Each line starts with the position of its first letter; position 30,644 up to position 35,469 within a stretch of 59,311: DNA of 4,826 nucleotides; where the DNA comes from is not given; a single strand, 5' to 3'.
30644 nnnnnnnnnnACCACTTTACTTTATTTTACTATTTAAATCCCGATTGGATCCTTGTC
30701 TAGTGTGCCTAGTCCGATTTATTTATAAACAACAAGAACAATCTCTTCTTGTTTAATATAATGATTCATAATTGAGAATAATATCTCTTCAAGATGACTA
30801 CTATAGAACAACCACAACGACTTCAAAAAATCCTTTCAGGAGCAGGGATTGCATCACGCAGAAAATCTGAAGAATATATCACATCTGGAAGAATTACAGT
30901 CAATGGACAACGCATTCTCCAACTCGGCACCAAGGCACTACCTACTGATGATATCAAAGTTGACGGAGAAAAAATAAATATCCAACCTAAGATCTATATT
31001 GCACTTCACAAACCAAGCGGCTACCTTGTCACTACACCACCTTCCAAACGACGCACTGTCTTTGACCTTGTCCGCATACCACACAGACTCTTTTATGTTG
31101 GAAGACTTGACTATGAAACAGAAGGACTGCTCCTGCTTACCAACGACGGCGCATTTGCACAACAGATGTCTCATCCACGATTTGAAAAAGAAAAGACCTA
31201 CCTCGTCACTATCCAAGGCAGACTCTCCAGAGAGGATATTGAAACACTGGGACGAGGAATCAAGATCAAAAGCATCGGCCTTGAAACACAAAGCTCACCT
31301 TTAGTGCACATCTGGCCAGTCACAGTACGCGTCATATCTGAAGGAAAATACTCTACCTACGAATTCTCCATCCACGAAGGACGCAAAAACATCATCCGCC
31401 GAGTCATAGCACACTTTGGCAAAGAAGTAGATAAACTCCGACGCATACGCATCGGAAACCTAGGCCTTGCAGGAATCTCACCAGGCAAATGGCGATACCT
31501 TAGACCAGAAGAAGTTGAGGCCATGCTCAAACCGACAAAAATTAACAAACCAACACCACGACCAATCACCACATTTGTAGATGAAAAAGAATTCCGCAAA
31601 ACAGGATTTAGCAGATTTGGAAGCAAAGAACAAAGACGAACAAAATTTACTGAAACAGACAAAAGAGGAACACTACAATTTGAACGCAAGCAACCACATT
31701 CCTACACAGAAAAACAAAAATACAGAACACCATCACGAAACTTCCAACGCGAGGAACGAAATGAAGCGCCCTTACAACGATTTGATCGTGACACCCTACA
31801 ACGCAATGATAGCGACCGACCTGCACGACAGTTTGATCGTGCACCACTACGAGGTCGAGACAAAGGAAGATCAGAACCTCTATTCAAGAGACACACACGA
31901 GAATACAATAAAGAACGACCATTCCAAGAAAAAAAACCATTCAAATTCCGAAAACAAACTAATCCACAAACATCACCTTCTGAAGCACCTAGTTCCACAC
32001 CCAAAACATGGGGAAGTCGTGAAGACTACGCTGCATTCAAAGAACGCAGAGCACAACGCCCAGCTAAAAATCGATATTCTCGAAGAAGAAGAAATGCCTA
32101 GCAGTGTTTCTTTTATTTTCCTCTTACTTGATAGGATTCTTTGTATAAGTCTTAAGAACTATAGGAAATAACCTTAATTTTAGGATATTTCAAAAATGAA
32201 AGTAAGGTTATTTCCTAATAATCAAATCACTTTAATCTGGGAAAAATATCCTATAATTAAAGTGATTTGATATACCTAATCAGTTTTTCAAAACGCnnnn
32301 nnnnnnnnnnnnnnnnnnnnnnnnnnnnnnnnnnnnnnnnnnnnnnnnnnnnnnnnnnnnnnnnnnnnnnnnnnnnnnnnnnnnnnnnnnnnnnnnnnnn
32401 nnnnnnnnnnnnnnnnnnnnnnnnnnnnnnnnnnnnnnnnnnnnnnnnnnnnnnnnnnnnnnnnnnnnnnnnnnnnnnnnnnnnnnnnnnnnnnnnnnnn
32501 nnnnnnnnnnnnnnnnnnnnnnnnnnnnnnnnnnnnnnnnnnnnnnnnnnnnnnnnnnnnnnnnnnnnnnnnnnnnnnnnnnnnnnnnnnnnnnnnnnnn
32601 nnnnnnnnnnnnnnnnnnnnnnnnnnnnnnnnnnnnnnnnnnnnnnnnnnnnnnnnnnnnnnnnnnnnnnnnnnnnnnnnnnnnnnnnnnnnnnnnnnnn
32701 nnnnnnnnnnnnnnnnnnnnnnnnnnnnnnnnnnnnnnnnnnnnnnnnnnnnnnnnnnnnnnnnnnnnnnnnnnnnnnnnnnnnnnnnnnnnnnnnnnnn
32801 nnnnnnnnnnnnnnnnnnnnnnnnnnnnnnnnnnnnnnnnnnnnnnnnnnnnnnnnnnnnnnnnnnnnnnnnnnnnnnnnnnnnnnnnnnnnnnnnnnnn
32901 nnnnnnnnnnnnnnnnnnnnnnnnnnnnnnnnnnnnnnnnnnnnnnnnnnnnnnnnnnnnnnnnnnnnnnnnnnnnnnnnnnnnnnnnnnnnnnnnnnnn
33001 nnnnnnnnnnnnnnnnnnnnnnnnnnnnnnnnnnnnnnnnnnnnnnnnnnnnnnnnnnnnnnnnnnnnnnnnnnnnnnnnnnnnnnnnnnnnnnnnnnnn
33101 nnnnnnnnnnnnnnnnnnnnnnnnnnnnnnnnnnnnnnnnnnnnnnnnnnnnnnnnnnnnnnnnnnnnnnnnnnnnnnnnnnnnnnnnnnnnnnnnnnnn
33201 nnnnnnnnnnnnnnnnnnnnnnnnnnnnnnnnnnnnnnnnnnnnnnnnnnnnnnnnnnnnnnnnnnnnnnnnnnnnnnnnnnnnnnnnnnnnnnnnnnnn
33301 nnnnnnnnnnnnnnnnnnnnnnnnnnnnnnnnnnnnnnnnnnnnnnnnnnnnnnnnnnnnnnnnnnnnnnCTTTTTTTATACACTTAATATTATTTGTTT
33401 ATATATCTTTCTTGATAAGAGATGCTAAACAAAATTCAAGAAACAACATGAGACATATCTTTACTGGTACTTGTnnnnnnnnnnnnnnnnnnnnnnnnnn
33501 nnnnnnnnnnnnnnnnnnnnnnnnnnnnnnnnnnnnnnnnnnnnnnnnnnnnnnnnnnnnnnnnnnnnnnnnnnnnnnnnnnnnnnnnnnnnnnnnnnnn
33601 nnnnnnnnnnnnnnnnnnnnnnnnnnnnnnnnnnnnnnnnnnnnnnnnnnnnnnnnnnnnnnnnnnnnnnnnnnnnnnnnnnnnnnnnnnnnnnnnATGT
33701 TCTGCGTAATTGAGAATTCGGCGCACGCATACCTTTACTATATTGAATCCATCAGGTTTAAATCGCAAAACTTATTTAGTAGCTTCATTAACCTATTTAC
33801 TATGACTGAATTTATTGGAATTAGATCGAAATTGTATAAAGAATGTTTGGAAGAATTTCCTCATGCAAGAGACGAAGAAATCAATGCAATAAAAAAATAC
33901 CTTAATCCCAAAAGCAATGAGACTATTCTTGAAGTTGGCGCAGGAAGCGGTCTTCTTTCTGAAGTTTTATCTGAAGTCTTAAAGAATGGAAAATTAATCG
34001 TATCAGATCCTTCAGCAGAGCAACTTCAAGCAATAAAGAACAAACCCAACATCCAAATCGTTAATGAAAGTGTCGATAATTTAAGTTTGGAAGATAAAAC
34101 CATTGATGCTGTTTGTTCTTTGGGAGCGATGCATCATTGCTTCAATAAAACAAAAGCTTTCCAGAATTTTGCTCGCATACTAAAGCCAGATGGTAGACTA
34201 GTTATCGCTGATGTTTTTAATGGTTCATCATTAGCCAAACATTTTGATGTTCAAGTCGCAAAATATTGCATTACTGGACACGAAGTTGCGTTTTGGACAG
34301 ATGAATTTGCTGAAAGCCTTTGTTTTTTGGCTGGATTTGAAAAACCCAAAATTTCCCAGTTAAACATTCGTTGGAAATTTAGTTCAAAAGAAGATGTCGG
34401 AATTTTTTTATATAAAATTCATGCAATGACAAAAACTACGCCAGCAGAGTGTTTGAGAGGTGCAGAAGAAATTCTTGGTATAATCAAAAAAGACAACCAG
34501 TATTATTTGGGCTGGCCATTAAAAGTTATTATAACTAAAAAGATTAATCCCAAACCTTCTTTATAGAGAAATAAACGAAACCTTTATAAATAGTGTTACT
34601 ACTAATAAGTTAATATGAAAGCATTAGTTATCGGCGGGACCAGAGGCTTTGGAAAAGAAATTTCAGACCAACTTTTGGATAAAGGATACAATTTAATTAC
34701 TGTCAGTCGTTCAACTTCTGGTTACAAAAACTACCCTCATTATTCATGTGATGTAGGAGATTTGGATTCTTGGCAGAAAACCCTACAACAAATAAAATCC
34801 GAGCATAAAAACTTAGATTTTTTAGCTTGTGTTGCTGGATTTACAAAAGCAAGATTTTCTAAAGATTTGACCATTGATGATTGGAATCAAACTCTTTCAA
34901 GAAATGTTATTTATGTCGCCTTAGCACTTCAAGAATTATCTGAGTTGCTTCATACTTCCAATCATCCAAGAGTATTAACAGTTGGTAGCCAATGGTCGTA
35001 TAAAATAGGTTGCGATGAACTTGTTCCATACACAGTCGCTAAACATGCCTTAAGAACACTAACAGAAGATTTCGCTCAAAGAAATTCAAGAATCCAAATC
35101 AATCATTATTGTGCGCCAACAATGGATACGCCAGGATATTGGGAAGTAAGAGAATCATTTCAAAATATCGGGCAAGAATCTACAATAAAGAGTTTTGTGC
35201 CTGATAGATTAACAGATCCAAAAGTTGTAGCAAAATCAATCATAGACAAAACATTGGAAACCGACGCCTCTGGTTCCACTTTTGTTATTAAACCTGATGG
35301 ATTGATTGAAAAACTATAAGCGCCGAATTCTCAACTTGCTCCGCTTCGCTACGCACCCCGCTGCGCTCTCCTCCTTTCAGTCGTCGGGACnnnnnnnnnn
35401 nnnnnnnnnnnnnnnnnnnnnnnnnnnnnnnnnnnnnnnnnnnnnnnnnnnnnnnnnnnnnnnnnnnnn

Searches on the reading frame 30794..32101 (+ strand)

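Call 58: search_protein_families(library=pfam, proteins=[window:30794-32101:+], max_evalue=0.001)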
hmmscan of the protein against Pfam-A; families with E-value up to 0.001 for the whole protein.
window:30794-32101:+ (435 aa): 3 families
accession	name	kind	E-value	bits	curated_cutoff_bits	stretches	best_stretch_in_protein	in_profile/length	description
PF00849.27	PseudoU_synth_2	-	8.1e-21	75.3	26.8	1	68-207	2-152/152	RNA pseudouridylate synthase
PF01479.30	S4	-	1.4e-09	37.9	22.8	1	8-54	1-48/48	S4 domain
PF22421.1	SYY_C-terminal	-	0.00062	20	27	0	5-53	16-65/83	Tyrosine--tRNA ligase SYY-like C-terminal domain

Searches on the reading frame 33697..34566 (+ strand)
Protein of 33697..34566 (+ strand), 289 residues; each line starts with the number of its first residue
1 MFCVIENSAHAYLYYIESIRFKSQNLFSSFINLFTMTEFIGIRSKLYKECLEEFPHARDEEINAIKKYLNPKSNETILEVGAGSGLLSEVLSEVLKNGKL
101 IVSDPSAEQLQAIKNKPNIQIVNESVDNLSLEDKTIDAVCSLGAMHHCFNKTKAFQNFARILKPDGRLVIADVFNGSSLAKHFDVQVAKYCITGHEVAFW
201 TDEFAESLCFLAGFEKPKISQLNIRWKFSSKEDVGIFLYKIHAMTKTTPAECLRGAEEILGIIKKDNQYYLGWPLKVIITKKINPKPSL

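Call 58: search_protein_families(library=pfam, proteins=[window:33697-34566:+], max_evalue=0.001)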
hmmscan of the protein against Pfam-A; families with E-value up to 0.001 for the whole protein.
window:33697-34566:+ (289 aa): 11 families
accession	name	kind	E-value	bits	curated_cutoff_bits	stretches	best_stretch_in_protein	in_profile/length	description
PF08241.18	Methyltransf_11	-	6.3e-17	62.4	21.2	1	78-170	1-95/95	Methyltransferase domain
PF13649.12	Methyltransf_25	-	2.9e-16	60.4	27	1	77-166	1-97/97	Methyltransferase domain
PF13489.12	Methyltransf_23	-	2.1e-14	54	27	1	57-181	4-127/164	Methyltransferase domain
PF08242.18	Methyltransf_12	-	4.7e-13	50.1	30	1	78-168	1-98/98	Methyltransferase domain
PF13847.12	Methyltransf_31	-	1.3e-12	48.1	27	1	72-184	2-123/145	Methyltransferase domain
PF01209.24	Ubie_methyltran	-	2.1e-06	27.7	20.1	1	65-172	39-153/233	ubiE/COQ5 methyltransferase family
PF00398.26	RrnaAD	-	3.6e-06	26.7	24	1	62-133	19-92/263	Ribosomal RNA adenine dimethylase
PF20922.3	Anamorsin_N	-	0.00021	21.5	27.1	0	126-178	42-95/163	Anamorsin, N-terminal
PF06080.18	DUF938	-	0.00028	21.2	27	0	63-169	16-136/202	Protein of unknown function (DUF938)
PF05219.18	DREV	-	0.00036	20.2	26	1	69-174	89-190/265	DREV methyltransferase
PF01135.25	PCMT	-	0.00074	19.8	20.3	0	66-129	66-126/210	Protein-L-isoaspartate(D-aspartate) O-methyltransferase (PCMT)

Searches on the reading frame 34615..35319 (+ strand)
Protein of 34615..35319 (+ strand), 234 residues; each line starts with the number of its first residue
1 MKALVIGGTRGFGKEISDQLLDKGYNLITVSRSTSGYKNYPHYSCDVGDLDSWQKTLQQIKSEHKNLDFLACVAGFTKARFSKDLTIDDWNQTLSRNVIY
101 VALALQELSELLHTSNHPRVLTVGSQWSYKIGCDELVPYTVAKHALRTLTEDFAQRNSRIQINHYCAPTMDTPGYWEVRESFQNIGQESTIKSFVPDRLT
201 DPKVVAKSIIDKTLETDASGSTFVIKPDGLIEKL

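Call 58: search_protein_families(library=pfam, proteins=[window:34615-35319:+], max_evalue=0.001)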
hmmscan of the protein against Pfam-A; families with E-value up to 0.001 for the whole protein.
window:34615-35319:+ (234 aa): 4 families
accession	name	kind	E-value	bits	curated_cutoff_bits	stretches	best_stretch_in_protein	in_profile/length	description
PF00106.31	adh_short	-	2.2e-23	83.2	26.6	1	3-179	3-191/195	short chain dehydrogenase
PF13561.12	adh_short_C2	-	3.3e-16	60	27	1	10-208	6-212/236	Enoyl-(Acyl carrier protein) reductase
PF08659.16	KR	-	1.6e-08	35.1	22.6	1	4-153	4-163/180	KR domain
PF01370.27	Epimerase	-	4.2e-06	26.8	20.9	1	3-157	1-160/240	NAD dependent epimerase/dehydratase family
